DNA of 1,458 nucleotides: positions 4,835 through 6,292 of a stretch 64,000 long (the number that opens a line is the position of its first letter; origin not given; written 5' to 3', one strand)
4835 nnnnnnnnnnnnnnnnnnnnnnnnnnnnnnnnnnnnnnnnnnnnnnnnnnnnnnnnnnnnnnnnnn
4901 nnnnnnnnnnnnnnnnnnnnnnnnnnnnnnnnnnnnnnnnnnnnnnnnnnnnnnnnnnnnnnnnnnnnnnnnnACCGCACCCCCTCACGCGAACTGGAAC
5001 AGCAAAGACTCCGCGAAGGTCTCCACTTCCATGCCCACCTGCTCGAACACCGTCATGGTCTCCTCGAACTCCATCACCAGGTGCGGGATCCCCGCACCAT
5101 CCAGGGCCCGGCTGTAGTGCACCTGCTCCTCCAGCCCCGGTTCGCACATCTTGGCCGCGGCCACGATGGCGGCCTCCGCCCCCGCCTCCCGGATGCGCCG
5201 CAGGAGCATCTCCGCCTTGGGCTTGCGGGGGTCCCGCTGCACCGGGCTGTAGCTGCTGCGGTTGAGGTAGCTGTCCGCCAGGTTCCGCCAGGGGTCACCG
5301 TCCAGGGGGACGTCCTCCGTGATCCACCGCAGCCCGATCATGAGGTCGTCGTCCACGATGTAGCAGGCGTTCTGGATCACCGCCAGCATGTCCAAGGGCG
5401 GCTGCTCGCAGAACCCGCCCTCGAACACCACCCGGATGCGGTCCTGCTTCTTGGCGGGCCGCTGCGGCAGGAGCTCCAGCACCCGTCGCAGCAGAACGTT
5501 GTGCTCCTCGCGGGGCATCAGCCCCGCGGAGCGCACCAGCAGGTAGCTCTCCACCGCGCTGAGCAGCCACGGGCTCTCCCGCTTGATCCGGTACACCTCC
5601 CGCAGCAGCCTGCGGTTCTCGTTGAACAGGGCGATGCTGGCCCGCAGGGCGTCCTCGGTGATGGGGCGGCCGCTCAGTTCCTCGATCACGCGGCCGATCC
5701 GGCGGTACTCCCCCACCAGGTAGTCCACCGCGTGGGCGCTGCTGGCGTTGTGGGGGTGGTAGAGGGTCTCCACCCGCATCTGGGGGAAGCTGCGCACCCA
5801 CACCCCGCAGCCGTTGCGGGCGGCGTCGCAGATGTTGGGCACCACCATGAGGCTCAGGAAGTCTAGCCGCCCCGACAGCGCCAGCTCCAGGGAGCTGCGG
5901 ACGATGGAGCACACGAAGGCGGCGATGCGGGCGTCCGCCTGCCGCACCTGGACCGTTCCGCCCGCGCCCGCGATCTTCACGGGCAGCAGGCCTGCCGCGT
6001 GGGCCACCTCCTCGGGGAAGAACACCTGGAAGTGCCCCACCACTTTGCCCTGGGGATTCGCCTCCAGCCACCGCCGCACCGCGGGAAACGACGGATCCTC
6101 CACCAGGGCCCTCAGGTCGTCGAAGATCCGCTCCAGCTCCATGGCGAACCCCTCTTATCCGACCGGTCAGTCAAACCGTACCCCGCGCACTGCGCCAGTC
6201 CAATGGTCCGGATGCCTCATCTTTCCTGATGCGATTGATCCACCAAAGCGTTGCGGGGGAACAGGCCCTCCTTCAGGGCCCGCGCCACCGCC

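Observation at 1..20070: Sixteen-gene island resembling a complete anaerobic 4-hydroxybenzoate/benzoate catabolic set in a high-GC Bacillota-like genome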

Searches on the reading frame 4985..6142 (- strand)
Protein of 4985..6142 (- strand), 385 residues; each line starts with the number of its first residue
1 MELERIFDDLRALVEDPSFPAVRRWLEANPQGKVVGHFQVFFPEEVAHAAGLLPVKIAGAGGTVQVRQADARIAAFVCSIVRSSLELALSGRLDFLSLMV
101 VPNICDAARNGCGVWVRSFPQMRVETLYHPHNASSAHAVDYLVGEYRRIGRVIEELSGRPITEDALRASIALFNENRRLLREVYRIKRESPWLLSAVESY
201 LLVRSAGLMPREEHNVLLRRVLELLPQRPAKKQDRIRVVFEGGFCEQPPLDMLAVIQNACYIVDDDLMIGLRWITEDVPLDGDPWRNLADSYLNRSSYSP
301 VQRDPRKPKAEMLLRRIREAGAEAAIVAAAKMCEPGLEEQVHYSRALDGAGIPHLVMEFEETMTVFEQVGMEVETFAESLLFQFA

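Call 6: search_protein_families(library=pfam, proteins=[window:4985-6142:-])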
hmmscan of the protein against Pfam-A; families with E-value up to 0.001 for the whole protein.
window:4985-6142:- (385 aa): 1 family
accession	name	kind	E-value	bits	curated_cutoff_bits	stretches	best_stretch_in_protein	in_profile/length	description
PF06050.19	HGD-D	-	1.2e-69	235.9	28.4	1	39-380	1-342/342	2-hydroxyglutaryl-CoA dehydratase, D-component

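Call 8: search_protein_families(library=ncbifam, proteins=[window:4985-6142:-], max_evalue=0.00001)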
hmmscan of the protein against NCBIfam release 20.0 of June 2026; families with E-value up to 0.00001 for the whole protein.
window:4985-6142:- (385 aa): 4 families
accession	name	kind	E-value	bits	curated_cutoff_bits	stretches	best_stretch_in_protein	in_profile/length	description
TIGR02263.1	benz_CoA_red_C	equivalog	9.8e-94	314.4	421.15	1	10-379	8-379/380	benzoyl-CoA reductase subunit C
NF052456.1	HyiscapDhHadC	equivalog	1.7e-62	211.5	700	1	4-379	2-371/372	(R)-2-hydroxyisocaproyl-CoA dehydratase subunit beta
TIGR03190.1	benz_CoA_bzdN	equivalog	4e-39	134.5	453.8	1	21-379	17-370/377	benzoyl-CoA reductase, bzd-type, subunit N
NF040772.1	double_cubane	equivalog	4.7e-31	108.2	350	1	29-380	17-372/372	double-cubane-cluster-containing anaerobic reductase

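Call 10: find_encoding_contigs(protein=window:4985-6142:-, flank=10000, max_places=6)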
Protein window:4985-6142:- (385 aa): 3 contigs read that carry it; 3 places shown.
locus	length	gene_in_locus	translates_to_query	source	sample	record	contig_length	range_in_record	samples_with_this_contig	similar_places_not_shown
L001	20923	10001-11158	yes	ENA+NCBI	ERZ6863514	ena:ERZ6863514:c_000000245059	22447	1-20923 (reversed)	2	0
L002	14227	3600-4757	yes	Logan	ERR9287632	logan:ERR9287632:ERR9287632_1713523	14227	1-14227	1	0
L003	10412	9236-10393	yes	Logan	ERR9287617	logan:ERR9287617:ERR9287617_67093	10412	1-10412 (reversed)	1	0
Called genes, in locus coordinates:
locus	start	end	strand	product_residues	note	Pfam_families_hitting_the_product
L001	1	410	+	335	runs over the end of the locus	PF20695:UbiD_N, PF01977:UbiD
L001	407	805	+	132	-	PF20696:UbiD_C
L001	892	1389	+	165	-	PF00111:Fer2, PF13085:Fer2_3 (weak), PF01799:Fer2_2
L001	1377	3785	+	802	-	PF01315:Ald_Xan_dh_C, PF02738:MoCoBD_1, PF20256:MoCoBD_2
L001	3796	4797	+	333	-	PF00941:FAD_binding_5, PF03450:CO_deh_flav_C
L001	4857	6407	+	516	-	PF00501:AMP-binding, PF13193:AMP-binding_C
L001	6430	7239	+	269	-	PF00378:ECH_1, PF16113:ECH_2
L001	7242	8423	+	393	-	PF02771:Acyl-CoA_dh_N, PF02770:Acyl-CoA_dh_M, PF00441:Acyl-CoA_dh_1, PF08028:Acyl-CoA_dh_2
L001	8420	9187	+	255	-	PF00378:ECH_1, PF16113:ECH_2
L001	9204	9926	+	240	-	PF00989:PAS, PF13188:PAS_8 (weak), PF08448:PAS_4 (weak), PF13426:PAS_9 (weak), PF00196:GerE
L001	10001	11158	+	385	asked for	PF06050:HGD-D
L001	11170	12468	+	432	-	PF06050:HGD-D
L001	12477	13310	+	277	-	PF01869:BcrAD_BadFG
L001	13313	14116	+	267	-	PF01869:BcrAD_BadFG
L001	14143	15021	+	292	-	PF04909:Amidohydro_2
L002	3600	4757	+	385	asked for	PF06050:HGD-D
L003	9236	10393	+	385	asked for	PF06050:HGD-D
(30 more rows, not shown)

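Call 15: search_solved_structures(query=window:4985-6142:-, max_evalue=0.001)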
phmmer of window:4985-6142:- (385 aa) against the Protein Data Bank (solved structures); distinct sequences matched with E-value up to 0.001: 5.
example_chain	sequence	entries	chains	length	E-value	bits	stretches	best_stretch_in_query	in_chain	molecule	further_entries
9g87_B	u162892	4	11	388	1e-125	422.9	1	3-382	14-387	3-methylbenzoyl-CoA reductase gamma subunit MbdN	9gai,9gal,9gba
3o3m_B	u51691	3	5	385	3.9e-48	167.6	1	4-380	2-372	beta subunit 2-hydroxyacyl-CoA dehydratase | beta-subunit 2-hydroxyacyl-CoA dehydratase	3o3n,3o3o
8s02_B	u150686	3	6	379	2.6e-35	125.4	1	20-380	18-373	BzdN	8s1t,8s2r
7yyl_C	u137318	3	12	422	4.2e-09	39.2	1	30-378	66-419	Dehydratase family protein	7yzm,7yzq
6eno_A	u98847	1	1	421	4.8e-09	39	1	30-378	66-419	Dehydratase family protein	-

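Call 25: find_related_loci(query=window:4985-6142:-, collection=genome_contigs, flank=10000)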
Query window:4985-6142:- (385 aa) in genome_contigs; peptide patterns used: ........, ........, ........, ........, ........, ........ (x = any residue, [..] = any of these).
599 stretches matched a pattern (row limit reached: there are more); 558 encode a relative of the query (tblastn E <= 1e-3); the best 80 are kept; 80 distinct loci.
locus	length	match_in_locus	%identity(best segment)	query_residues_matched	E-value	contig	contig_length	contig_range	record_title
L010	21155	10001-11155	98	1-385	0e+0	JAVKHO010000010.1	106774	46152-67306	MAG: Candidatus Tepidifontimicrobium thermophilum isolate HHBFW-2_201803_bins_14 HHBFW-2_201803_bins_14_scaffold_10, who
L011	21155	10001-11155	93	1-385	0e+0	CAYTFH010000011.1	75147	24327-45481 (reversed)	MAG TPA_asm: uncultured bacterium isolate binchicken_co30_114 genome assembly, contig: NODE_380_length_75147_cov_105.316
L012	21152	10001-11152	92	2-385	0e+0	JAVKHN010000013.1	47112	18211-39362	MAG: Candidatus Sysuimicrobium calidum isolate HHBFW-2_201803_bins_120 HHBFW-2_201803_bins_120_scaffold_13, whole genome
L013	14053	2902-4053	76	2-385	0e+0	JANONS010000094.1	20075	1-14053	MAG: Armatimonadota bacterium isolate VAR_43_metabat_323 VAR_43_k141_3349820, whole genome shotgun sequence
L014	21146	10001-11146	74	3-384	0e+0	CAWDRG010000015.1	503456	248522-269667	MAG: uncultured Firmicutes bacterium isolate MFD05377.bin.2.149 genome assembly, contig: contig_53560, whole genome shot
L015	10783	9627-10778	73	2-385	0e+0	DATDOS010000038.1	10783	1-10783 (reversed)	MAG TPA_asm: Gaiellaceae bacterium isolate SMAG_U7900 k141_1329933, whole genome shotgun sequence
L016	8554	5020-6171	73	2-385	0e+0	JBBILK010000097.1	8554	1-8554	MAG: Actinomycetota bacterium isolate BR1F70218_bin_207 NODE_2955_length_8554_cov_4.464761, whole genome shotgun sequenc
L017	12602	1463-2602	74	6-385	0e+0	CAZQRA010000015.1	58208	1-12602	MAG TPA_asm: uncultured Gaiellales bacterium isolate binchicken_co30_14 genome assembly, contig: NODE_553_length_58208_c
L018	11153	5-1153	69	3-385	2e-177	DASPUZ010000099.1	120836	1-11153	MAG TPA_asm: bacterium isolate SMAG_U12316 k141_2156720, whole genome shotgun sequence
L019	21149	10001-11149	67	2-384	1e-176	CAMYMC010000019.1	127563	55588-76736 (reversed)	MAG: uncultured Acidimicrobiaceae bacterium isolate ES_M_Acidobacteriota_16 genome assembly, contig: scaffold_217, whole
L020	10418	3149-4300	67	2-385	3e-175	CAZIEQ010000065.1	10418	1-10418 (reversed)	MAG TPA_asm: uncultured Acidimicrobiia bacterium isolate binchicken_co275_88 genome assembly, contig: NODE_10145_length_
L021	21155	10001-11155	70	1-384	8e-174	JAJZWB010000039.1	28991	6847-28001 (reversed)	MAG: Actinomycetes bacterium isolate SKS5.bin98 NODE_2706_length_28991_cov_2.018743, whole genome shotgun sequence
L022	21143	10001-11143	62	2-382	2e-159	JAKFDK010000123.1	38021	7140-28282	MAG: Clostridia bacterium isolate LC045 contig-124_841, whole genome shotgun sequence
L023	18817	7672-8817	62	2-382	5e-156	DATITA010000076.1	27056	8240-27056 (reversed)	MAG TPA_asm: Candidatus Dormiibacterota bacterium isolate SMAG_U15943 k141_64442, whole genome shotgun sequence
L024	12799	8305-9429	61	3-383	3e-155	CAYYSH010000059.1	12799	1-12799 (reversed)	MAG TPA_asm: uncultured Anaerolineales bacterium isolate SRP162660_co1_318 genome assembly, contig: NODE_3366_length_127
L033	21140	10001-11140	58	3-382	2e-152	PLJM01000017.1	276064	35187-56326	MAG: Candidatus Dormiibacterota bacterium isolate palsa_842 73.20110800_P1M.6_contig_909, whole genome shotgun sequence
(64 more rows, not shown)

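Call 48: search_protein_families(library=pfam, proteins=[L013:7042-8019:+, L013:8097-8906:+, L013:8913-9683:+, L033:14300-15298:+, L033:15304-16131:+, L033:16128-16901:+, L019:14163-15038:+, L019:15035-15799:+, L017:6315-7103:+, L017:7284-8114:+], max_evalue=0.00001)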
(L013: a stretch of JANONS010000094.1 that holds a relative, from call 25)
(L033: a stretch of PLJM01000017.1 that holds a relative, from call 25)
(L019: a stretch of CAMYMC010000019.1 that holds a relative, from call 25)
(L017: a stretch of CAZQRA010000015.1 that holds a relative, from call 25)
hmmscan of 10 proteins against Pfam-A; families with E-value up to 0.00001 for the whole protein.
L013:7042-8019:+ (325 aa): 2 families
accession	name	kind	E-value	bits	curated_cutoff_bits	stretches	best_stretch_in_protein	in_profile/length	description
PF00378.25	ECH_1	-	2.7e-56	191.2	27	1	29-280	2-249/251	Enoyl-CoA hydratase/isomerase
PF16113.10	ECH_2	-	3.2e-28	99.6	27.2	1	34-261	2-228/335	Enoyl-CoA hydratase/isomerase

L013:8097-8906:+ (269 aa): 1 family
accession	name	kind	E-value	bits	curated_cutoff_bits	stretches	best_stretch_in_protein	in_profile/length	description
PF01144.29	CoA_trans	-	3.1e-15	56.6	23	1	3-206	20-216/217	Coenzyme A transferase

L013:8913-9683:+ (256 aa): 1 family
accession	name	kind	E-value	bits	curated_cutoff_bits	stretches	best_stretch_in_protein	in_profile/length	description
PF01144.29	CoA_trans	-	3.3e-13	50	23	1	95-219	97-216/217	Coenzyme A transferase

L033:14300-15298:+ (332 aa): 2 families
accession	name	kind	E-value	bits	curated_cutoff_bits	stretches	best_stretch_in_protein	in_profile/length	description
PF00378.25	ECH_1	-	1.9e-59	201.5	27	1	24-272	5-249/251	Enoyl-CoA hydratase/isomerase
PF16113.10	ECH_2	-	2.7e-27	96.6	27.2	1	26-252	2-227/335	Enoyl-CoA hydratase/isomerase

L033:15304-16131:+ (275 aa): 1 family
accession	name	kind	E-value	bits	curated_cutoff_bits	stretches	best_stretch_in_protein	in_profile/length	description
PF01144.29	CoA_trans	-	1.8e-21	77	23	1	5-225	4-216/217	Coenzyme A transferase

L033:16128-16901:+ (257 aa): 1 family
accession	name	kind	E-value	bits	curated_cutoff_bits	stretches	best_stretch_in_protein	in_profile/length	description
PF01144.29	CoA_trans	-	2.7e-12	47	23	1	15-218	4-216/217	Coenzyme A transferase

L019:14163-15038:+ (291 aa): 1 family
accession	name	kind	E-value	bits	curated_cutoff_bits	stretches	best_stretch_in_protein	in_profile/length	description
PF01144.29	CoA_trans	-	5.4e-24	85.2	23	1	18-238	3-216/217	Coenzyme A transferase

L019:15035-15799:+ (254 aa): 1 family
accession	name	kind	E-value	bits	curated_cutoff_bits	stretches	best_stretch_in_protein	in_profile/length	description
PF01144.29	CoA_trans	-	3e-12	46.9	23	1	11-217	4-216/217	Coenzyme A transferase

L017:6315-7103:+ (262 aa): 2 families
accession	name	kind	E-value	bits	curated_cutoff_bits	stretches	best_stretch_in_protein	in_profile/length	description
PF00378.25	ECH_1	-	4.2e-69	233.1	27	1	11-261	3-250/251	Enoyl-CoA hydratase/isomerase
PF16113.10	ECH_2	-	2.6e-45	155.8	27.2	1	14-197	1-184/335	Enoyl-CoA hydratase/isomerase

L017:7284-8114:+ (276 aa): 3 families
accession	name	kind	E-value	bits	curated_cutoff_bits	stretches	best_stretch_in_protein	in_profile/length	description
PF13561.12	adh_short_C2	-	1.5e-57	195.4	27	1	18-270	1-235/236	Enoyl-(Acyl carrier protein) reductase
PF00106.31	adh_short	-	2.5e-46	158.1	26.6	1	14-216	3-187/195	short chain dehydrogenase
PF08659.16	KR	-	7.4e-08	32.9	22.6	0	15-94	4-87/180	KR domain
